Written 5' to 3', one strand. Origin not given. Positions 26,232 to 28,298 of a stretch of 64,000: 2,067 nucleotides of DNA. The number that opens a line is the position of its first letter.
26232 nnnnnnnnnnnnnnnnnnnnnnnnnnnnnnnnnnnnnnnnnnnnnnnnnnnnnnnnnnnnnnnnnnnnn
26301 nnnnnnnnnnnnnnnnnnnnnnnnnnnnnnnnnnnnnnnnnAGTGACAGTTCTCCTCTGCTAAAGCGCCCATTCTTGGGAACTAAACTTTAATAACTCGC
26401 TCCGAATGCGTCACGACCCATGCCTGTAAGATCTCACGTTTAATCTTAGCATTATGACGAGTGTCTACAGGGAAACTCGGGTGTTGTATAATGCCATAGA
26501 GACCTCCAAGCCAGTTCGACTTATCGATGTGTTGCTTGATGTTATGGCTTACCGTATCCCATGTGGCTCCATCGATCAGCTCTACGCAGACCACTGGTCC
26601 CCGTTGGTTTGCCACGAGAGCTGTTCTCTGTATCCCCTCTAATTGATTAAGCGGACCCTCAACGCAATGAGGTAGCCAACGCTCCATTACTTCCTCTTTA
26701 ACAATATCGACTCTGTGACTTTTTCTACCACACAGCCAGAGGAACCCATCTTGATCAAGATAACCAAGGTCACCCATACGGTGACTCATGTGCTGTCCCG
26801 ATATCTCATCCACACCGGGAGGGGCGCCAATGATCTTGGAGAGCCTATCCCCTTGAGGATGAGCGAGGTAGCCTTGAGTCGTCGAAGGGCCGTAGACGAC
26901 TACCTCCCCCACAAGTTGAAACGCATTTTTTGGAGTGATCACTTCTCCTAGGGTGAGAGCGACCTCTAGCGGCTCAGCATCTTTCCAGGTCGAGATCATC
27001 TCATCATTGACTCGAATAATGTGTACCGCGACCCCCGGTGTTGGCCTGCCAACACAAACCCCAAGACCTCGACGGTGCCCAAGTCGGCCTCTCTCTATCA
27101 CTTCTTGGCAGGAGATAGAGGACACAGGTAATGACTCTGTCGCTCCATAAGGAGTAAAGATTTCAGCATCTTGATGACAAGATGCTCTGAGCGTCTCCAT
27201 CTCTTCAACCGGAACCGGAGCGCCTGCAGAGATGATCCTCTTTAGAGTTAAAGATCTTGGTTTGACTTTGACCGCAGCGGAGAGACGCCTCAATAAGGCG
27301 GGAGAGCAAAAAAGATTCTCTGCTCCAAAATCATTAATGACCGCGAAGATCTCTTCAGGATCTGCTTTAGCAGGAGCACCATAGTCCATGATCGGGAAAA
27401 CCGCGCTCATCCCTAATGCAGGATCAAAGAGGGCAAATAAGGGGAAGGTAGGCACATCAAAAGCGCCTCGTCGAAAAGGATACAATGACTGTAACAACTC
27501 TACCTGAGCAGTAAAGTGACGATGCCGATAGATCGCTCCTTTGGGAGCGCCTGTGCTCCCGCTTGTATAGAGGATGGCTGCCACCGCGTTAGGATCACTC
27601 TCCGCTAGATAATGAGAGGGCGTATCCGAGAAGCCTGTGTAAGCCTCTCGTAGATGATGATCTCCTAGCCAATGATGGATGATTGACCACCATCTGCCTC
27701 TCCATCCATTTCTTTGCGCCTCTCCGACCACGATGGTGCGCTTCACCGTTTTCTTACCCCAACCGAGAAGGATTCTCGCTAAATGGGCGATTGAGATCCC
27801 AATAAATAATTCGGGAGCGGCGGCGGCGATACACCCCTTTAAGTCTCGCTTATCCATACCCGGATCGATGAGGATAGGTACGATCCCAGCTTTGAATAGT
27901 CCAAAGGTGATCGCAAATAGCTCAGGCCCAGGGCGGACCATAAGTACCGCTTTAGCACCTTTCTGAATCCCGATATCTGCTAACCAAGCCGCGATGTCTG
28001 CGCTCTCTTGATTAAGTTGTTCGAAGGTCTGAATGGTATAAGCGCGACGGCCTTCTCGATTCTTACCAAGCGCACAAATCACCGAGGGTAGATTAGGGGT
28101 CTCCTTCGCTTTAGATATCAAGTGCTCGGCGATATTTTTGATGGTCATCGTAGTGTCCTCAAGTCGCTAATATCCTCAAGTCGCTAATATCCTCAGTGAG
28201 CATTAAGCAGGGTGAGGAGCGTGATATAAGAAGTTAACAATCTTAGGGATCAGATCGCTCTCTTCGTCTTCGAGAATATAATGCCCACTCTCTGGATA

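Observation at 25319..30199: Complete oleABCD operon for long-chain olefin (head-to-head hydrocarbon) biosynthesis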

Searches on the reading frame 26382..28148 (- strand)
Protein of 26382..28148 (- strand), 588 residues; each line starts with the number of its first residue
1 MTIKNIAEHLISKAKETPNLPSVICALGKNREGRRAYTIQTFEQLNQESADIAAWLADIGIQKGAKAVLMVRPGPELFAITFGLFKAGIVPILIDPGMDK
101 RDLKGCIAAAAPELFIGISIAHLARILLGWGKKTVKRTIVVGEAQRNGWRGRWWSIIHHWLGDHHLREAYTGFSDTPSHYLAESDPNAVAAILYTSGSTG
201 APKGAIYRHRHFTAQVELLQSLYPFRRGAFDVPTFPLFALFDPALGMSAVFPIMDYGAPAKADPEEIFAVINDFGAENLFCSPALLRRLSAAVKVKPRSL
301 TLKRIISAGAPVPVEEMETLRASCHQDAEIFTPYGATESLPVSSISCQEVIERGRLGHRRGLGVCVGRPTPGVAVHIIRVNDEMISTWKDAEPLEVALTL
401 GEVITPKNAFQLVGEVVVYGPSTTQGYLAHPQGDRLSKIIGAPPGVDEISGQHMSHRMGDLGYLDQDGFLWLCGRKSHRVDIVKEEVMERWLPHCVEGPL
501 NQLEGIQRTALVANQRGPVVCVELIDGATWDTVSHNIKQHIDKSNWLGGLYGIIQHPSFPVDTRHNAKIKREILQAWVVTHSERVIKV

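Call 3: search_protein_families(library=ncbifam, proteins=[window:26382-28148:-], max_evalue=0.00001)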
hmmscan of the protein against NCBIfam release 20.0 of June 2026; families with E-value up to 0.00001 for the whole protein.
window:26382-28148:- (588 aa): 71 families (the best 25 are shown)
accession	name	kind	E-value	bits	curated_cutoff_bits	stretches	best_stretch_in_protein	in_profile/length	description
NF006754.0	PRK09274.1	equivalog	1.9e-166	554.5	478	1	4-581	5-550/555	fatty acid CoA ligase family protein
NF045786.1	OlefBLtnSynXan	equivalog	5.7e-151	503.6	900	1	5-579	2-542/544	olefin beta-lactone synthetase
NF045785.1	OlefBLtnSynShew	equivalog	6.6e-145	483.6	850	1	5-577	2-550/552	olefin beta-lactone synthetase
NF004837.0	PRK06187.1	subfamily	9.3e-39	133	476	1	33-513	33-455/531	long-chain-fatty-acid--CoA ligase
TIGR01733.1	AA-adenyl-dom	subfamily_domain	1.6e-31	109.5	317.4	1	41-384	1-313/409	amino acid adenylation domain-containing protein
NF005714.0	PRK07529.1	subfamily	1.6e-21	76.3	632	1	5-477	31-476/640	acyl-CoA synthetase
TIGR03098.1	ligase_PEP_1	hypoth_equivalog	1.9e-20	72.8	592.35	1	39-351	25-326/517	acyl-CoA ligase (AMP-forming), exosortase A system-associated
NF006386.0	PRK08633.1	equivalog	4.8e-20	70.9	1221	1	180-482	775-1047/1147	acyl-[ACP]--phospholipid O-acyltransferase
NF005702.0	PRK07514.1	subfamily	1e-19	70.3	558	1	39-513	29-433/506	malonyl-CoA synthase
NF006182.0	PRK08316.1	subfamily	9.2e-19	67.3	663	1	40-346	37-331/523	fatty acyl-CoA synthetase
NF005858.0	PRK07787.1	subfamily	2.7e-18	65.6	575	1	177-484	119-379/471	acyl-CoA synthetase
NF006181.0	PRK08314.1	subfamily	3.2e-18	65.3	705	1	40-340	50-357/563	long-chain-fatty-acid--CoA ligase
NF002966.0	PRK03640.1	equivalog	2e-17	63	556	0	411-511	330-413/483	o-succinylbenzoate--CoA ligase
NF009071.0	PRK12406.1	subfamily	2.1e-17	62.8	701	1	40-385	13-346/510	acyl-CoA synthetase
NF052269.1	Staph_lig_FadD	equivalog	2.9e-16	58.9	650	1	184-344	147-306/499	long-chain-fatty-acid--CoA ligase FadD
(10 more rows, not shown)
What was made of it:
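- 26382..28148 (-): oleC: AMP-forming enzyme, predicted olefin beta-lactone synthetase (588 aa). The next generic ligase model scores 133 bits (call 3).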

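Call 4: search_protein_families(library=pfam, proteins=[window:26382-28148:-], max_evalue=0.00001)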
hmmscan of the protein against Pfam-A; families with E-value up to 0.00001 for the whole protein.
window:26382-28148:- (588 aa): 1 family
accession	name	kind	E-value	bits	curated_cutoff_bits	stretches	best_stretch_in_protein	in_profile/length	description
PF00501.34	AMP-binding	-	8.7e-43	147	29.9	1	14-428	5-384/384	AMP-binding enzyme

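Call 7: search_solved_structures(query=window:26382-28148:-, show_alignments=1, max_evalue=1e-10)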
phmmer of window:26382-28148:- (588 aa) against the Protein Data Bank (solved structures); distinct sequences matched with E-value up to 1e-10: 14.
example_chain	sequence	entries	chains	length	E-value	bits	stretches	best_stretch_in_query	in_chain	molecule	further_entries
3wvn_A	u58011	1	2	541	2.6e-16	62.2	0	181-399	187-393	Non-ribosomal peptide synthetase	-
3wv4_A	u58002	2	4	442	9.8e-16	60.3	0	181-475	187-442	Non-ribosomal peptide synthetase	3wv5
6m01_A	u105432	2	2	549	1.1e-15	60.1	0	189-347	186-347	Putative ATP-dependent b-aminoacyl-ACP synthetase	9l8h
8yyr_A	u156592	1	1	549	2.3e-15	59.1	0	189-347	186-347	Putative ATP-dependent b-aminoacyl-ACP synthetase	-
8yyq_A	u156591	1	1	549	2.4e-15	59.1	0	189-346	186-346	Putative ATP-dependent b-aminoacyl-ACP synthetase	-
7dq5_A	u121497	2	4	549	2.5e-15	59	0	189-347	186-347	Putative ATP-dependent b-aminoacyl-ACP synthetase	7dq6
5jjp_A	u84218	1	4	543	1.1e-13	53.6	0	411-484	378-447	Nonribosomal peptide synthase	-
8r2r_A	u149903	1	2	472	2.3e-13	52.5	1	187-378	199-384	Probable fatty-acid-CoA ligase FadD5 (Fatty-acid-CoA synthetase) (Fatty-acid-CoA synthase)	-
8r2q_A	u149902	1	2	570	4e-13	51.7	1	187-378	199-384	Probable fatty-acid-CoA ligase FadD5 (Fatty-acid-CoA synthetase) (Fatty-acid-CoA synthase)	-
6mfy_A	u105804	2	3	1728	1.3e-11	46.8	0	174-378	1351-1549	Linear gramicidin synthase subunit A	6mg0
6mfz_A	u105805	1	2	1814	1.9e-11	46.2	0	174-378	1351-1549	Linear gramicidin synthase subunit A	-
9be3_A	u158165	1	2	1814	1.9e-11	46.2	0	174-378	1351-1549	Linear gramicidin synthase subunit A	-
9be4_A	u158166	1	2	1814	1.9e-11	46.2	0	174-378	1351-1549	Linear gramicidin synthase subunit A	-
9meh_A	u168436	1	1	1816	1.9e-11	46.2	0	174-378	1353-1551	Linear gramicidin synthase subunit A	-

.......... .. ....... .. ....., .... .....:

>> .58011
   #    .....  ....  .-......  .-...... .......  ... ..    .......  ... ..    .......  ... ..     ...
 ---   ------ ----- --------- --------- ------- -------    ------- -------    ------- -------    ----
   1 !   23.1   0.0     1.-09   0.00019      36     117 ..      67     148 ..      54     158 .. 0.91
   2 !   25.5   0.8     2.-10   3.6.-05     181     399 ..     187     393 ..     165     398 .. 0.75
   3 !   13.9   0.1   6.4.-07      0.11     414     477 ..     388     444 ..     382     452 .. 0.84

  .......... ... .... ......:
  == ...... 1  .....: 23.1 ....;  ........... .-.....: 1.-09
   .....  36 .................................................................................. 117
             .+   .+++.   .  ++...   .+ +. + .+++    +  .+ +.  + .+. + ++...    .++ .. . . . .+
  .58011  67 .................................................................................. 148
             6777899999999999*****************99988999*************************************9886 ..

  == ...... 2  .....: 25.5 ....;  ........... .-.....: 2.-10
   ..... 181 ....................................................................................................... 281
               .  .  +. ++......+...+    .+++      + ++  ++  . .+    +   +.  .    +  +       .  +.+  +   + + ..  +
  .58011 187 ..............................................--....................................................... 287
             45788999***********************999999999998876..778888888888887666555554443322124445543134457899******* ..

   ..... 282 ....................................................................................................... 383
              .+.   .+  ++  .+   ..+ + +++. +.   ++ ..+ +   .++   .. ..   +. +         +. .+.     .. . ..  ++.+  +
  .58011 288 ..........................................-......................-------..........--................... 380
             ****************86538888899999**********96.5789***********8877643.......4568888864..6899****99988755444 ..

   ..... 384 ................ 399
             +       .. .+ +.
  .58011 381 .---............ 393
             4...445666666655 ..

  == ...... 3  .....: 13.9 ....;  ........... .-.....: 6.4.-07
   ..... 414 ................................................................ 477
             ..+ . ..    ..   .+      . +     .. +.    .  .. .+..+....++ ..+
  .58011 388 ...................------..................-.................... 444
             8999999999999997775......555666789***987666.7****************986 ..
